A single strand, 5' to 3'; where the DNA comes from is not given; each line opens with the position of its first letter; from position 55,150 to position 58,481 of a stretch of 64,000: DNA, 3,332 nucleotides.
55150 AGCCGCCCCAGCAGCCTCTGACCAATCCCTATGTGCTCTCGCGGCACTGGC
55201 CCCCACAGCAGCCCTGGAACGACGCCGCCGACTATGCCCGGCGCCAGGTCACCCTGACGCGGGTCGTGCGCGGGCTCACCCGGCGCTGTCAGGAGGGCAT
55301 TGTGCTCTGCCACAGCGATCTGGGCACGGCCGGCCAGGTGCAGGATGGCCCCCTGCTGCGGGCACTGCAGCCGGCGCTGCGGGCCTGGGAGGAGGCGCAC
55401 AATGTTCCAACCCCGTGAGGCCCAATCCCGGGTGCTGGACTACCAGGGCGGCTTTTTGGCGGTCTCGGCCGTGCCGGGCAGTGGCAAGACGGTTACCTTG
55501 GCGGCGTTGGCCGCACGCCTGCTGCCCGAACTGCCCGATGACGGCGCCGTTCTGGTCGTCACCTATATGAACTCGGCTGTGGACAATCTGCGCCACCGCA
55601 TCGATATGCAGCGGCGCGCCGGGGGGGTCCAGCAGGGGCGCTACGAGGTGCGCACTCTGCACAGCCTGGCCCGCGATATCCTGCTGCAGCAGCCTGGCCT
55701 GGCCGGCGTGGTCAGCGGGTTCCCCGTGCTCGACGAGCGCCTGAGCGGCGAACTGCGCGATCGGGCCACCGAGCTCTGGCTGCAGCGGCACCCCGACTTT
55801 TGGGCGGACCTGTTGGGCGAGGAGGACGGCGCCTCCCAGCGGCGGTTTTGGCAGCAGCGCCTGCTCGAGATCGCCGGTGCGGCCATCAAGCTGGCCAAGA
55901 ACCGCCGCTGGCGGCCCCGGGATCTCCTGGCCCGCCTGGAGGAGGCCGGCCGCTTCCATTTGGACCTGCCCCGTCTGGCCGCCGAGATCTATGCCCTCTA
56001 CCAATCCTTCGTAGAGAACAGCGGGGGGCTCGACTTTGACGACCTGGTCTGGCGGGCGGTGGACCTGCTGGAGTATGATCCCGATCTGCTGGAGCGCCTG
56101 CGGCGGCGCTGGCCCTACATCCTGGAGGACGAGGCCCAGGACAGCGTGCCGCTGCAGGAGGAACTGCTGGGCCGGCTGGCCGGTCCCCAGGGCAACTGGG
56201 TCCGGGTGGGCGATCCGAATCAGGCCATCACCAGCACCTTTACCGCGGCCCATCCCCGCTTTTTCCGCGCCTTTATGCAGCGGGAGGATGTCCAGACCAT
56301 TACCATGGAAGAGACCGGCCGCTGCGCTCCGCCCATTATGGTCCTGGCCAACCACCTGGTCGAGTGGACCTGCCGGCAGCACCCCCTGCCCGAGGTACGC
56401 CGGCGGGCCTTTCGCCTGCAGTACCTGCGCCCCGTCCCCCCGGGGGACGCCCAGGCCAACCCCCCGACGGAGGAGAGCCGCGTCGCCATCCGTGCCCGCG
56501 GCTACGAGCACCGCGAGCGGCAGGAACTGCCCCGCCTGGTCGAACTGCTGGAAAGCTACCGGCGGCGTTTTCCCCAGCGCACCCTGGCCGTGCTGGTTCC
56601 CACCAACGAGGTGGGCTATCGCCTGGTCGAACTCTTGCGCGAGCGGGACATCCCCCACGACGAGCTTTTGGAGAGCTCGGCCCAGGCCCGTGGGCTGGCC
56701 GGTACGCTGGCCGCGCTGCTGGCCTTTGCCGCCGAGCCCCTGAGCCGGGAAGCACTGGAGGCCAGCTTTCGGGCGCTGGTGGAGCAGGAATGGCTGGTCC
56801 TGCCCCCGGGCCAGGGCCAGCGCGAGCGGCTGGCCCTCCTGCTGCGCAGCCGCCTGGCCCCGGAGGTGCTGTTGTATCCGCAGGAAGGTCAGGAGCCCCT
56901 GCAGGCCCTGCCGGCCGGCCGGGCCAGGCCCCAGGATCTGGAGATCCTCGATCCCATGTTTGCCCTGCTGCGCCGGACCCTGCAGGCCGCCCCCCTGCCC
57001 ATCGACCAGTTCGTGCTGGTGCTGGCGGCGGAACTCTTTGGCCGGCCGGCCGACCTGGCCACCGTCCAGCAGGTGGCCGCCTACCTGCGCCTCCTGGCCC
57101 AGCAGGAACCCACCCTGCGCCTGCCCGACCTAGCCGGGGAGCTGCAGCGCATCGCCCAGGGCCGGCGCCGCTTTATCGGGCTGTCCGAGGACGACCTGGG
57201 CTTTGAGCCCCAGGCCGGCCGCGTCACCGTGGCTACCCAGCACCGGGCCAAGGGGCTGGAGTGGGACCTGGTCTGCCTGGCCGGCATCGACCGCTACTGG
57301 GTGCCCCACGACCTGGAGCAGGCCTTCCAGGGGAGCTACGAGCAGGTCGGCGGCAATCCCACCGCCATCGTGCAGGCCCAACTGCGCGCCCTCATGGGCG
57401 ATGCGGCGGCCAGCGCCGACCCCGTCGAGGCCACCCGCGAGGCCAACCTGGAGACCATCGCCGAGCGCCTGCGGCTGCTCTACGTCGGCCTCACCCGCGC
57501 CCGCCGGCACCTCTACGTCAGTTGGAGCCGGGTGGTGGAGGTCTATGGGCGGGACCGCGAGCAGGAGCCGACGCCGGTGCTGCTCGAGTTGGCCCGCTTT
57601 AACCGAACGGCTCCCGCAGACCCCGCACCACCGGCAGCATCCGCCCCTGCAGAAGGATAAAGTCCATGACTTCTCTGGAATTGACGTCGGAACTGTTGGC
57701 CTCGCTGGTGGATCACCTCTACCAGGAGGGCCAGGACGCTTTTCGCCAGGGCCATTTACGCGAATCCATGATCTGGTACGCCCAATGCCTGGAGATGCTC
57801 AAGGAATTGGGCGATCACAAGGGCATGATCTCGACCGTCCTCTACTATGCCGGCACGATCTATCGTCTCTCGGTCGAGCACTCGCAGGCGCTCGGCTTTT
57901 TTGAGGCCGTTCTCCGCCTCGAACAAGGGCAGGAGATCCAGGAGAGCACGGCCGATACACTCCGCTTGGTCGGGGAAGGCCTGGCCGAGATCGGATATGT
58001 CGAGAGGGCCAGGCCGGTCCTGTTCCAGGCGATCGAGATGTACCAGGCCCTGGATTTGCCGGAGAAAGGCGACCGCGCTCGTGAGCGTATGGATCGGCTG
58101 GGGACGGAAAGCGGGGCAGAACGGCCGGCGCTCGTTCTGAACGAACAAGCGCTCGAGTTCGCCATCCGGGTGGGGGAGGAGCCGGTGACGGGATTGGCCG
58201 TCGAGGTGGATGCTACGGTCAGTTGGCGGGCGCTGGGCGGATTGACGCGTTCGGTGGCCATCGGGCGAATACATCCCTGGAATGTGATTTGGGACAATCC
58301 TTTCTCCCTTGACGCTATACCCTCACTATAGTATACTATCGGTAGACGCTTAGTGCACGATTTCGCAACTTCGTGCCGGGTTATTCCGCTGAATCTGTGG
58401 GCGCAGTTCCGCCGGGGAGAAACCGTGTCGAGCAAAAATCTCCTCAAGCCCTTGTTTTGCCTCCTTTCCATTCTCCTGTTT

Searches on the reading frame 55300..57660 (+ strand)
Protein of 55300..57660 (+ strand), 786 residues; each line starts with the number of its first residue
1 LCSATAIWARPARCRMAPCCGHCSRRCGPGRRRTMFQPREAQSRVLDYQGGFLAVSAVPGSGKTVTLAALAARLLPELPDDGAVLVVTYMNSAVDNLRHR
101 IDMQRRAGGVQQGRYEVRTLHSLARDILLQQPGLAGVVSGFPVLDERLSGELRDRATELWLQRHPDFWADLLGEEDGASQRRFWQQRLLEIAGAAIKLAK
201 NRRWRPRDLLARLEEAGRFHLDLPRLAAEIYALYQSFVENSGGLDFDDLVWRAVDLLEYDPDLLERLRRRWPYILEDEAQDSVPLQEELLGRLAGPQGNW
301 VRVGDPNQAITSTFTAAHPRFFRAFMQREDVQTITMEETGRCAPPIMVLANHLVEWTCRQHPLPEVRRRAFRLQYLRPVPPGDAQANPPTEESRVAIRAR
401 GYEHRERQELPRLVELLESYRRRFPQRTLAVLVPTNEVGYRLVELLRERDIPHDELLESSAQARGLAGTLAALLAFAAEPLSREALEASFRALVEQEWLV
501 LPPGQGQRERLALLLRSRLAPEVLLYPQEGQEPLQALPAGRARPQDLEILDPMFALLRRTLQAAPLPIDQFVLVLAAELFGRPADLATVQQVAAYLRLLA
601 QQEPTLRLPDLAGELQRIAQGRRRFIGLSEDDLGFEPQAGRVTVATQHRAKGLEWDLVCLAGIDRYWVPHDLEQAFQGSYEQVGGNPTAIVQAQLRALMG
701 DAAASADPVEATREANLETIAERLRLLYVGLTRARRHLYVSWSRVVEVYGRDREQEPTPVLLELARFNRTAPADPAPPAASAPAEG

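Call 36: search_protein_families(library=pfam, proteins=[window:55300-57660:+], max_evalue=0.0001)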
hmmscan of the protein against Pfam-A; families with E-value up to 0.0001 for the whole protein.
window:55300-57660:+ (786 aa): 4 families
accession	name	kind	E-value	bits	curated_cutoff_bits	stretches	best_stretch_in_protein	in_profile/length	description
PF00580.27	UvrD-helicase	-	2.5e-37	129.5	23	1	41-325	4-266/271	UvrD/REP helicase N-terminal domain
PF13361.12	UvrD_C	-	2.8e-17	63.6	25.6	1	625-744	270-349/350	UvrD-like helicase C-terminal domain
PF13245.12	AAA_19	-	1.9e-09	38.3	25.1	1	50-311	11-131/134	AAA domain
PF13538.12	UvrD_C_2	-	6.8e-09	35.9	27.4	0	721-740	32-51/52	UvrD-like helicase C-terminal domain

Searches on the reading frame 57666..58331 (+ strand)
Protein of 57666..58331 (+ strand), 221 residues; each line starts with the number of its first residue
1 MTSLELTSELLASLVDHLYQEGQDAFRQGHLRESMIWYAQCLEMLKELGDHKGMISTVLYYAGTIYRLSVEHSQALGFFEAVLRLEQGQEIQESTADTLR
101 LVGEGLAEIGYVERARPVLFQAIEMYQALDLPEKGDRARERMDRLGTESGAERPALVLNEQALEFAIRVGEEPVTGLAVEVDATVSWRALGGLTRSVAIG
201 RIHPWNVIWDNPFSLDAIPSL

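Call 36: search_protein_families(library=pfam, proteins=[window:57666-58331:+], max_evalue=0.0001)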
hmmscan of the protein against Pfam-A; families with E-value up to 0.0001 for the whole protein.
window:57666-58331:+ (221 aa): 1 family
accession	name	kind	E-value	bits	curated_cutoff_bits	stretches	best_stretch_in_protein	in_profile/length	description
PF13424.12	TPR_12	-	3.3e-05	24.4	30.1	0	20-85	8-74/77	Tetratricopeptide repeat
